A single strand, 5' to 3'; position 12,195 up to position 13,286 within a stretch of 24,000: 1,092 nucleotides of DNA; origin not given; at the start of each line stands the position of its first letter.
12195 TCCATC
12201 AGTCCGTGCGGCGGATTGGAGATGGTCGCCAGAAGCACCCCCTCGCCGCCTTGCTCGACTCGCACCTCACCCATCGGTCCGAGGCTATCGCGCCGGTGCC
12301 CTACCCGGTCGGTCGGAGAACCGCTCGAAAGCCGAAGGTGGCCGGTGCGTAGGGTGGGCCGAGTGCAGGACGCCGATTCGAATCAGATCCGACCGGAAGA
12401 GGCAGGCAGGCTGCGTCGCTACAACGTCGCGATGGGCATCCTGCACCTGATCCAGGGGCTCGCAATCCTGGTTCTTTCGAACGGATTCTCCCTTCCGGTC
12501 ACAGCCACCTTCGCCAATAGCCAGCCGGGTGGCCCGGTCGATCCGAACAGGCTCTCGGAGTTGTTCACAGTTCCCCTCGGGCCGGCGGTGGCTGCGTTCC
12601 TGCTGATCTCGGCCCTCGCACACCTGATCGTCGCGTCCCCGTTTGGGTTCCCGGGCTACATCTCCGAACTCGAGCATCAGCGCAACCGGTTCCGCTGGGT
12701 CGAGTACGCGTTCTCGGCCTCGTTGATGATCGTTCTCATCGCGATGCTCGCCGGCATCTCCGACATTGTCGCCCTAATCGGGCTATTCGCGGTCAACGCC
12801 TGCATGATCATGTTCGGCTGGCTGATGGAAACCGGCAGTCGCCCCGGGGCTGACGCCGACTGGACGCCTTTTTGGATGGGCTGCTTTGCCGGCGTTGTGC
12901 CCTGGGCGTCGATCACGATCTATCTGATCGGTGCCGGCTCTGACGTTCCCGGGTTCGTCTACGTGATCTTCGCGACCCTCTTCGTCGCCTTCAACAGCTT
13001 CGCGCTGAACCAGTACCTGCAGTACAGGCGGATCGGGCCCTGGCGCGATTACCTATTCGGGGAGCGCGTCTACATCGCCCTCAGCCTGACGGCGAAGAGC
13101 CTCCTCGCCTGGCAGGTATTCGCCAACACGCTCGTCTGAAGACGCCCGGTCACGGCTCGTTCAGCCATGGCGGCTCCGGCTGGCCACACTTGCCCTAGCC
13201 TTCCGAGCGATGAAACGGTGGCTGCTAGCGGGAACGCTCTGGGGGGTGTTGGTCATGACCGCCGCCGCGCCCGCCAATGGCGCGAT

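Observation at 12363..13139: Intact heliorhodopsin gene with all signature residues conserved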

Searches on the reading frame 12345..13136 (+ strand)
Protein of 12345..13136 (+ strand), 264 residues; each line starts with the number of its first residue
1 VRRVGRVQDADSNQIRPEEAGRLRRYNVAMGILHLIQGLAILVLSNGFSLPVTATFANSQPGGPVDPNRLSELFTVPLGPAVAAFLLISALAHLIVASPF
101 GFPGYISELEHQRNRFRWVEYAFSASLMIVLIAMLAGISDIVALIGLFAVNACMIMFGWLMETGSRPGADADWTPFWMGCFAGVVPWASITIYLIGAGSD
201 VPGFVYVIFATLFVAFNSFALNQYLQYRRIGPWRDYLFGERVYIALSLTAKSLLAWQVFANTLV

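Call 3: search_protein_families(library=pfam, proteins=[window:12363-13136:+], max_evalue=1)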
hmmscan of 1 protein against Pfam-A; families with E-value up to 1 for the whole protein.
window:12363-13136:+ (258 aa): 2 families
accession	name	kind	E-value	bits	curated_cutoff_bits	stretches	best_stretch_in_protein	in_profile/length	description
PF18761.7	Heliorhodopsin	-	1.6e-101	339.2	26.7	1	17-257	1-242/242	Heliorhodopsin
PF20504.3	IntS14_C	-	0.24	12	25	1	12-48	32-68/104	Integrator complex subunit 14, alpha-helical domain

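Call 4: search_solved_structures(query=window:12363-13136:+, max_evalue=0.01, show_alignments=3)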
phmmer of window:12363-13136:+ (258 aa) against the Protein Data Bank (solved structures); distinct sequences matched with E-value up to 0.01: 6.
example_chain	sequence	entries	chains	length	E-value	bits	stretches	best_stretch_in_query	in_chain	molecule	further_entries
9ljj_A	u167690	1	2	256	2.5e-74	253.2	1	13-258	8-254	Heliorhodopsin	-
6su3_X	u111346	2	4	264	2.8e-74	253.1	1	13-258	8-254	48C12 heliorhodopsin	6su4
6uh3_A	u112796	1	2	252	3.7e-74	252.7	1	13-258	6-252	Heliorhodopsin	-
6is6_A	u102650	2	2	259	2.1e-64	220.7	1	16-257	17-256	heliorhodopsin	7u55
7clj_A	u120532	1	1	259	5.2e-64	219.4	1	16-257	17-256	heliorhodopsin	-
9vfc_A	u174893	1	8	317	7.9e-43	150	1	17-255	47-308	heliorhodopsin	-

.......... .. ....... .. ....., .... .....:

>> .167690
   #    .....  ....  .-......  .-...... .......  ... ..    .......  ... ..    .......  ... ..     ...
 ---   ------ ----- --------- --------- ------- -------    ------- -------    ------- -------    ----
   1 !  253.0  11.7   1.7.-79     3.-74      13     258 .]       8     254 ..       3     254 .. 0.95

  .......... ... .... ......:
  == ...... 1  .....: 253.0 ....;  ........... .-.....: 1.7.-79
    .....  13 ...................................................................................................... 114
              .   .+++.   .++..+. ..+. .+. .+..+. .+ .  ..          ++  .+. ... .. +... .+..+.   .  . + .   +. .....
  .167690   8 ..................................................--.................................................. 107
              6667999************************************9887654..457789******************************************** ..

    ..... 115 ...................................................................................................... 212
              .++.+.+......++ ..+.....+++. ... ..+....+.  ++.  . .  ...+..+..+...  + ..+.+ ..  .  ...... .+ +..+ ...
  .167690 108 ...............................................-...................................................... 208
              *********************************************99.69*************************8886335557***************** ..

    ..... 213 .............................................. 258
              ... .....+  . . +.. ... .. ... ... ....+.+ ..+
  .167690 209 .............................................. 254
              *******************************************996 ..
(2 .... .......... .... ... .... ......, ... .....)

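Call 9: find_homologous_proteins(query=window:12363-13136:+, max_evalue=1e-20)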
Query window:12363-13136:+ (258 aa): 7273 proteins with E <= 1e-20 among 8000 candidates; the best 120 are listed.
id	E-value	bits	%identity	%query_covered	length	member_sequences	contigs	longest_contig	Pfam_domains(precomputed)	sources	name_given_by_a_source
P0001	1.9e-155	534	93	100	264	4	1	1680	PF18761.8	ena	-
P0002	1.2e-147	508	88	100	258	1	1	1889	PF18761.8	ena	-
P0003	2.4e-134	465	84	98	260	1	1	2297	PF18761.8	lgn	-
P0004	1.5e-133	462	80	99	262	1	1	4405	PF18761.8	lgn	-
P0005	4.5e-109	382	68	94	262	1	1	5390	PF18761.8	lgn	-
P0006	1.1e-106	374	68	98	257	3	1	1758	PF18761.8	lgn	-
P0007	1.2e-105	371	68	97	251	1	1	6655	PF18761.8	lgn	-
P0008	1.1e-103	364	65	100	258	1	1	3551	PF18761.8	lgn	-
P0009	3.2e-103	363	65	98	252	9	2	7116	PF18761.8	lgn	-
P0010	7.5e-103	362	66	100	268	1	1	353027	PF18761.8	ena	-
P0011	4.7e-102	359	67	95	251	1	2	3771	PF18761.8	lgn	-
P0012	5.3e-102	359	66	98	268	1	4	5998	PF18761.8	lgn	-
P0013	2.5e-101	357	67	94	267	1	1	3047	PF18761.8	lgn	-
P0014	3.5e-101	356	65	100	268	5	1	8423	PF18761.8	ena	-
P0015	6.6e-101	355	67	98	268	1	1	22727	PF18761.8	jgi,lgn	jgi:hypothetical protein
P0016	1.3e-100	354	66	95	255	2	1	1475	PF18761.8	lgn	-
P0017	1.4e-100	354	67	95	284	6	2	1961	PF18761.8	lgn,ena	-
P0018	1.7e-100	354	69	94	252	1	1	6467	PF18761.8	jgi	jgi:hypothetical protein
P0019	4.4e-100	352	65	99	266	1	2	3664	PF18761.8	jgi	jgi:hypothetical protein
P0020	7.3e-100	352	66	95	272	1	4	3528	PF18761.8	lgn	-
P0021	8.5e-100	352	67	94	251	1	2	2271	PF18761.8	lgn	-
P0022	1.8e-99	350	66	96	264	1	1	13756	PF18761.8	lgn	-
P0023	1.9e-99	350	65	100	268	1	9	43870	PF18761.8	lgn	-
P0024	2.4e-99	350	66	100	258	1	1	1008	PF18761.8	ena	-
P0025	2.5e-99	350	66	100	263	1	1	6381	PF18761.8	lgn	-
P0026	3.3e-99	350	64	99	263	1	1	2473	PF18761.8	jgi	jgi:hypothetical protein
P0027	4.7e-99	349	65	98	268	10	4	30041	PF18761.8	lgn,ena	-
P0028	8.1e-99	348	64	98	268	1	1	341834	PF18761.8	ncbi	-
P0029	9.0e-99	348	67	95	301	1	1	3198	PF18761.8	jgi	jgi:Heliorhodopsin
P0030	1.8e-98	347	68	94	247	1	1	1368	PF18761.8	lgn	-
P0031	1.9e-98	347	65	97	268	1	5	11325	PF18761.8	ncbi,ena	-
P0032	2.0e-98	347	64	98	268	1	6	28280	PF18761.8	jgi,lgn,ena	-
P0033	3.9e-98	346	65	99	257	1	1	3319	PF18761.8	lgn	-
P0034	9.1e-98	345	62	98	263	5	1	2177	PF18761.8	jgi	jgi:hypothetical protein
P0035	9.6e-98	345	65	94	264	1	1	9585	PF18761.8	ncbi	-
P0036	1.1e-97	345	64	97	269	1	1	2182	PF18761.8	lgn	-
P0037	1.3e-97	344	64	98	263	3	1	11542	PF18761.8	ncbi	-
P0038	1.6e-97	344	66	94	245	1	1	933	PF18761.8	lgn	-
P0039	2.0e-97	344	64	95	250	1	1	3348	PF18761.8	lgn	-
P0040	2.2e-97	344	64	97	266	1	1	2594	PF18761.8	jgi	jgi:hypothetical protein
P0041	2.7e-97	343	64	95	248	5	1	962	PF18761.8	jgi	jgi:hypothetical protein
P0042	2.7e-97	343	66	94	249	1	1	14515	PF18761.8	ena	-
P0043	2.9e-97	343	63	95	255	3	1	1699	PF18761.8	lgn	-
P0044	3.7e-97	343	64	97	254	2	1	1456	PF18761.8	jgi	jgi:hypothetical protein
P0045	3.8e-97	343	63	100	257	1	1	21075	PF18761.8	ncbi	ncbi:MAG: heliorhodopsin HeR [Ilumatobacteraceae bacterium]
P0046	3.9e-97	343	65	96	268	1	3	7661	PF18761.8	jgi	jgi:hypothetical protein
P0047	4.3e-97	343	66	91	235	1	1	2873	PF18761.8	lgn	-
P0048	4.3e-97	343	64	96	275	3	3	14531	PF18761.8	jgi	jgi:hypothetical protein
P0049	4.5e-97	343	60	97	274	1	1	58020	PF18761.8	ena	-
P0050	8.0e-97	342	63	100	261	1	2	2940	PF18761.8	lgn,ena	-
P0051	1.1e-96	341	65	97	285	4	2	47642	PF18761.8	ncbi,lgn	-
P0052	1.1e-96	341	65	94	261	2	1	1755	PF18761.8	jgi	-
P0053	1.2e-96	341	65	96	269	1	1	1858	PF18761.8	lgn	-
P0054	1.3e-96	341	66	94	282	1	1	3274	PF18761.8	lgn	-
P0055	1.4e-96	341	65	94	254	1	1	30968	PF18761.8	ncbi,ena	-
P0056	1.5e-96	341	65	96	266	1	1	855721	PF18761.8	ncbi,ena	-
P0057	2.3e-96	340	64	96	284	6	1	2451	PF18761.8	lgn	-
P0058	2.7e-96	340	64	96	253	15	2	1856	PF18761.8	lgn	-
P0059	4.5e-96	339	65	96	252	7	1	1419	PF18761.8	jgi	jgi:hypothetical protein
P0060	4.6e-96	339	64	96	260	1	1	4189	PF18761.8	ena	-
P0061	5.0e-96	339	64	96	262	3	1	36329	PF18761.8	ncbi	ncbi:MAG: heliorhodopsin HeR [Aquihabitans sp.]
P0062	5.2e-96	339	64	94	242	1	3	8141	PF18761.8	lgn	-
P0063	6.0e-96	339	66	95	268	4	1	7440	PF18761.8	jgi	jgi:hypothetical protein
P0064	6.3e-96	339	63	100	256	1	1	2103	PF18761.8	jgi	-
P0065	8.1e-96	338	67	94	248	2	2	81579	PF18761.8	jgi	jgi:hypothetical protein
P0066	1.1e-95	338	64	96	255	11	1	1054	PF18761.8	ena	-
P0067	1.7e-95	337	63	100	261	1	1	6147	PF18761.8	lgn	-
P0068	1.8e-95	337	63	95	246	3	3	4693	PF18761.8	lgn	-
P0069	2.2e-95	337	62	95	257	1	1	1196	PF18761.8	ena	-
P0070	2.6e-95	337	60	99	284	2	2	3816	PF18761.8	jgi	jgi:hypothetical protein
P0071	2.8e-95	337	64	94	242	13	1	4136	PF18761.8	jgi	jgi:hypothetical protein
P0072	3.9e-95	336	63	98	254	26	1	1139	PF18761.8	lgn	-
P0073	5.4e-95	336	64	94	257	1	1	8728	PF18761.8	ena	-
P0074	5.8e-95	336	66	92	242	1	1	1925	PF18761.8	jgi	jgi:hypothetical protein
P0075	6.1e-95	336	61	100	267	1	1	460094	PF18761.8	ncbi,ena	-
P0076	6.5e-95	336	61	97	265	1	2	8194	PF18761.8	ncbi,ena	-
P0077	1.0e-94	335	63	95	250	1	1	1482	PF18761.8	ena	-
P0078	1.6e-94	334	62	96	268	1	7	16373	PF18761.8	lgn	-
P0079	2.0e-94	334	61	98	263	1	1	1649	PF18761.8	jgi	jgi:hypothetical protein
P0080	2.4e-94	334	64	94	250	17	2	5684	PF18761.8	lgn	-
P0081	2.4e-94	334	61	98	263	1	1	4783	PF18761.8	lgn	-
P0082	2.7e-94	333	63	96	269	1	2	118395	PF18761.8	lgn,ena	-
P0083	3.6e-94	333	62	96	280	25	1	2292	PF18761.8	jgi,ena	jgi:hypothetical protein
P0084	3.7e-94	333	59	99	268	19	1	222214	PF18761.8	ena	-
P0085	4.8e-94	333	62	98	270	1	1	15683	PF18761.8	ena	-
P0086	5.2e-94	333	64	94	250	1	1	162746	PF18761.8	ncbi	ncbi:MAG: heliorhodopsin HeR [Ilumatobacteraceae bacterium]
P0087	6.0e-94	332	63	98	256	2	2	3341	PF18761.8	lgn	-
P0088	6.6e-94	332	65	94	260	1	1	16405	PF18761.8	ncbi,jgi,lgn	-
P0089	7.3e-94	332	61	100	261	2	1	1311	PF18761.8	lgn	-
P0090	1.1e-93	332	63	96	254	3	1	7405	PF18761.8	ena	-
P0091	1.4e-93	331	62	94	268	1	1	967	PF18761.8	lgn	-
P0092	1.5e-93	331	63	97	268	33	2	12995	PF18761.8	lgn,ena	-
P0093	1.6e-93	331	62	98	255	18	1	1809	PF18761.8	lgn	-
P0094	1.8e-93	331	63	100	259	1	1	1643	PF18761.8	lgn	-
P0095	3.0e-93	330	65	94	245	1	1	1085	PF18761.8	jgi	jgi:hypothetical protein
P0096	3.6e-93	330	63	97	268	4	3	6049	PF18761.8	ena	-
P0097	4.1e-93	330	60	99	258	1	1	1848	PF18761.8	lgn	-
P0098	5.9e-93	329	66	92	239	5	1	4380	PF18761.8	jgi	jgi:hypothetical protein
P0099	6.1e-93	329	63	92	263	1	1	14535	PF18761.8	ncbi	ncbi:MAG: heliorhodopsin HeR [Ilumatobacteraceae bacterium]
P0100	6.8e-93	329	63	99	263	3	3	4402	PF18761.8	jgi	-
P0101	7.1e-93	329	61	97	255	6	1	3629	PF18761.8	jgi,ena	-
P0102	8.2e-93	329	62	98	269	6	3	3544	PF18761.8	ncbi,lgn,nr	ncbi:MAG TPA: heliorhodopsin HeR [Mycobacterium sp.]|nr:heliorhodopsin HeR [Mycobacterium sp.]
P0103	8.5e-93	329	62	99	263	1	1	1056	PF18761.8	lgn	-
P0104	9.9e-93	328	62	100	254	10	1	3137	PF18761.8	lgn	-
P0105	1.0e-92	328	61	95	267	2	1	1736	PF18761.8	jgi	jgi:Heliorhodopsin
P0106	1.0e-92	328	61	100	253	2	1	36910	PF18761.8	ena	-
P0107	1.0e-92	328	59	100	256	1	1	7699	PF18761.8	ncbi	ncbi:heliorhodopsin HeR [soil metagenome]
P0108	1.1e-92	328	58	100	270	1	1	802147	PF18761.8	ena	-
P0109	1.1e-92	328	61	100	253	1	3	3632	PF18761.8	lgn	-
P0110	1.6e-92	328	61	98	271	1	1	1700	PF18761.8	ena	-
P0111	1.7e-92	328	62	95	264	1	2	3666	PF18761.8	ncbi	-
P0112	1.7e-92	328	60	99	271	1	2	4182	PF18761.8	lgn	-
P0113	1.9e-92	327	63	94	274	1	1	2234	PF18761.8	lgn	-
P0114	1.9e-92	327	64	94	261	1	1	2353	PF18761.8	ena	-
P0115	2.2e-92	327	63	94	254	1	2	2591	PF18761.8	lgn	-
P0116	2.3e-92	327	61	100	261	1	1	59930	PF18761.8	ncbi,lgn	ncbi:heliorhodopsin HeR [soil metagenome]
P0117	2.3e-92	327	59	97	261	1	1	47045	PF18761.8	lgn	-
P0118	2.8e-92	327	61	94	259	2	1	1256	PF18761.8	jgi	jgi:hypothetical protein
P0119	3.4e-92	327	61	96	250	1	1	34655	PF18761.8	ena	-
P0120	3.5e-92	327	62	96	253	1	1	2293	PF18761.8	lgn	-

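Call 11: find_related_loci(query=window:12363-13136:+, collection=genome_contigs, flank=10000)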
Query window:12363-13136:+ (258 aa) in genome_contigs; peptide patterns used: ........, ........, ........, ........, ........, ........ (x = any residue, [..] = any of these).
192 stretches matched a pattern; 121 encode a relative of the query (tblastn E <= 1e-3); the best 80 are kept; 79 distinct loci.
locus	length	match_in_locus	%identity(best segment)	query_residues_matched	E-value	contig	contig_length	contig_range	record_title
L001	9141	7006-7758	66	7-258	4e-103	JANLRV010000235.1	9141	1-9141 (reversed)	MAG: Actinomycetes bacterium isolate OTE_25_metabat_83 OTE_25_k141_3451408, whole genome shotgun sequence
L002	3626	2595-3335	64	12-258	3e-101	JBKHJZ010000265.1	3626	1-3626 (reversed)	MAG: Acidimicrobiia bacterium isolate D5M12_3 NODE_15145_length_3626_cov_27.394007, whole genome shotgun sequence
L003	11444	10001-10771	64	3-258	2e-99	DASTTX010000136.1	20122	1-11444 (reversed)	MAG TPA_asm: Candidatus Limnocylindria bacterium isolate SMAG_U2317 k141_1364991, whole genome shotgun sequence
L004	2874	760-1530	64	3-258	8e-102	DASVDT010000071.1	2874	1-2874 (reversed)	MAG TPA_asm: Candidatus Limnocylindria bacterium isolate SMAG_U2040 k141_999177, whole genome shotgun sequence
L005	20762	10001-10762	61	1-258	7e-98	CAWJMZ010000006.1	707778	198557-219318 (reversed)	MAG: uncultured Chloroflexia bacterium isolate MFD02840.bin.1.418 genome assembly, contig: contig_42577, whole genome sh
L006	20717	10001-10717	66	15-258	3e-97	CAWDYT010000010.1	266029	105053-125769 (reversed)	MAG: uncultured Chloroflexia bacterium isolate MFD05747.bin.2.202 genome assembly, contig: contig_44858, whole genome sh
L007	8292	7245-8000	62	2-258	2e-96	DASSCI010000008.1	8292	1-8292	MAG TPA_asm: Candidatus Limnocylindria bacterium isolate SMAG_U917 k141_208359, whole genome shotgun sequence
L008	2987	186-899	64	16-258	2e-98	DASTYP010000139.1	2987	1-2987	MAG TPA_asm: Candidatus Limnocylindria bacterium isolate SMAG_U2445 k141_630221, whole genome shotgun sequence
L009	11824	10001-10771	59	5-258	3e-96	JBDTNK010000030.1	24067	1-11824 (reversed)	MAG: Chloroflexota bacterium isolate cluster3_bin.149 NODE_6835_length_24067_cov_13.950025, whole genome shotgun sequenc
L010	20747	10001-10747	61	6-258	7e-96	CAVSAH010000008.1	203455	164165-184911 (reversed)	MAG: uncultured Chloroflexia bacterium isolate MFD02242.bin.2.21 genome assembly, contig: contig_8538, whole genome shot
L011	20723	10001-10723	63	16-258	8e-96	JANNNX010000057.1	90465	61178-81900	MAG: Actinomycetes bacterium isolate SOY_34_metabat_58 SOY_34_k141_3109941, whole genome shotgun sequence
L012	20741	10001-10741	62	11-258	2e-95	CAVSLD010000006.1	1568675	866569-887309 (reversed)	MAG: uncultured Iamiaceae bacterium isolate MFD01721.bin.2.172 genome assembly, contig: contig_6575, whole genome shotgu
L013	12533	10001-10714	64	16-258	2e-95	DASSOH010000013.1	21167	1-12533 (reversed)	MAG TPA_asm: Candidatus Limnocylindria bacterium isolate SMAG_U1247 k141_1235071, whole genome shotgun sequence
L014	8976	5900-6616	64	15-258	2e-95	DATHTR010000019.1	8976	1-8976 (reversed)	MAG TPA_asm: Candidatus Angelobacter sp. isolate SMAG_U16085 k141_1187420, whole genome shotgun sequence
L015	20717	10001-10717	63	15-258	3e-94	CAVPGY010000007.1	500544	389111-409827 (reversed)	MAG: uncultured Chloroflexia bacterium isolate MFD09964.bin.2.274 genome assembly, contig: contig_43829, whole genome sh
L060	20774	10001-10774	93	1-258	5e-162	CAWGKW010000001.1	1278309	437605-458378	MAG: uncultured Solirubrobacterales bacterium isolate MFD09779.bin.1.91 genome assembly, contig: contig_11329, whole gen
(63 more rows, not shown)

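Call 34: search_protein_families(library=pfam, alignment_id=A2, max_evalue=0.00001)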
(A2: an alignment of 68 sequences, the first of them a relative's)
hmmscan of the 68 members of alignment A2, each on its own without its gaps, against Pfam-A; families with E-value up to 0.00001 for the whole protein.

A. member 1, L001:7816-9138:+ (441 aa): 9 families
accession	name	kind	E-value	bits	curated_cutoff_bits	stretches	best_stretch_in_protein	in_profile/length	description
PF02254.24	TrkA_N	-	1.1e-43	148.6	23.8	2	3-112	1-111/116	TrkA-N domain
PF02080.26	TrkA_C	-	1.9e-25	89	27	2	375-440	1-69/71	TrkA-C domain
PF01262.27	AlaDh_PNT_C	-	8.4e-11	42.1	23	0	226-299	28-99/214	Alanine dehydrogenase/PNT, C-terminal domain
PF01488.26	Shikimate_DH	-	1.7e-08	35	24.3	0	2-83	14-94/138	Shikimate / quinate 5-dehydrogenase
PF03435.24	Sacchrp_dh_NADP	-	2.4e-08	34.8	25.1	1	3-85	1-90/129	Saccharopine dehydrogenase NADP binding domain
PF13241.12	NAD_binding_7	-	1.5e-07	32.4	22.1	0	2-86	9-83/104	Putative NAD(P)-binding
PF02737.24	3HCDH_N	-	5.8e-07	30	22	0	229-271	2-44/180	3-hydroxyacyl-CoA dehydrogenase, NAD binding domain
PF03807.23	F420_oxidored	-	2.9e-06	28.2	21.6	0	2-94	1-88/94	NADP oxidoreductase coenzyme F420-dependent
PF02558.23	ApbA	-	5.1e-06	26.6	22.2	0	3-93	1-95/150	Ketopantoate reductase PanE/ApbA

B. families by the number of members that match (of 68 scanned): 62 families (the first 25 are shown)
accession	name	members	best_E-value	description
PF13521.12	AAA_28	13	2.6e-09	AAA domain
PF00587.30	tRNA-synt_2b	4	4.6e-38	tRNA synthetase class II core domain (G, H, P, S and T)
PF07973.19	tRNA_SAD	4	4.8e-16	Threonyl and Alanyl tRNA synthetase second additional domain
PF03129.25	HGTP_anticodon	3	1e-23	Anticodon binding domain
PF13561.12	adh_short_C2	2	5e-52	Enoyl-(Acyl carrier protein) reductase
PF00106.31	adh_short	2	4.2e-44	short chain dehydrogenase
PF07729.17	FCD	2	2.7e-28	FCD domain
PF01370.27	Epimerase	2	7.7e-25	NAD dependent epimerase/dehydratase family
PF09056.16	Phospholip_A2_3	2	1e-24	Prokaryotic phospholipase A2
PF00392.27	GntR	2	2.3e-15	Bacterial regulatory proteins, gntR family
PF16363.11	GDP_Man_Dehyd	2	3.5e-15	GDP-mannose 4,6 dehydratase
PF04321.23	RmlD_sub_bind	2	2e-14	RmlD substrate binding domain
PF01073.25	3Beta_HSD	2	5.9e-14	3-beta hydroxysteroid dehydrogenase/isomerase family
PF02719.21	Polysacc_synt_2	2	3.1e-09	Polysaccharide biosynthesis protein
PF07993.18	NAD_binding_4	2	7.2e-07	Male sterility protein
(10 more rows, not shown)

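Call 35: predict_structure(alignment_id=A1)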
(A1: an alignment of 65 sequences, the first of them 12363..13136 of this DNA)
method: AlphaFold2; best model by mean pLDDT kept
length: 258 residues; sequences in the alignment: 65
mean_pLDDT: 93.4   pTM: 0.87
mean pLDDT of the five models: 93.4, 93.0, 92.5, 92.0, 92.0
residues with pLDDT >= 90: 227; 70-90: 24; 50-70: 4; < 50: 3
segments of 3 or more residues with pLDDT < 50: 1-3
pLDDT, mean of each block of 10 residues (from residue 1): 66 96 98 95 95 87 95 95 97 97 94 94 95 97 97 95 96 95 93 89 94 97 96 95 95 82
secondary structure, 60 per line:
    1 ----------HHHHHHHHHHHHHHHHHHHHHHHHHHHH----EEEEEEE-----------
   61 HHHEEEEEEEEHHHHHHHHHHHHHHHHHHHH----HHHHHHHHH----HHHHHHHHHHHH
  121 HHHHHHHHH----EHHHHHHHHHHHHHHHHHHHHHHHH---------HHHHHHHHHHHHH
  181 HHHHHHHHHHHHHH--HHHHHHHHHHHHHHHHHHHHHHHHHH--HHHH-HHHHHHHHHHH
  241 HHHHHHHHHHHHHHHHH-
elements in order: H11-38 E43-49 E64-71 H72-91 H96-104 H109-129 H135-158 H168-194 H197-222 H225-228 H230-257
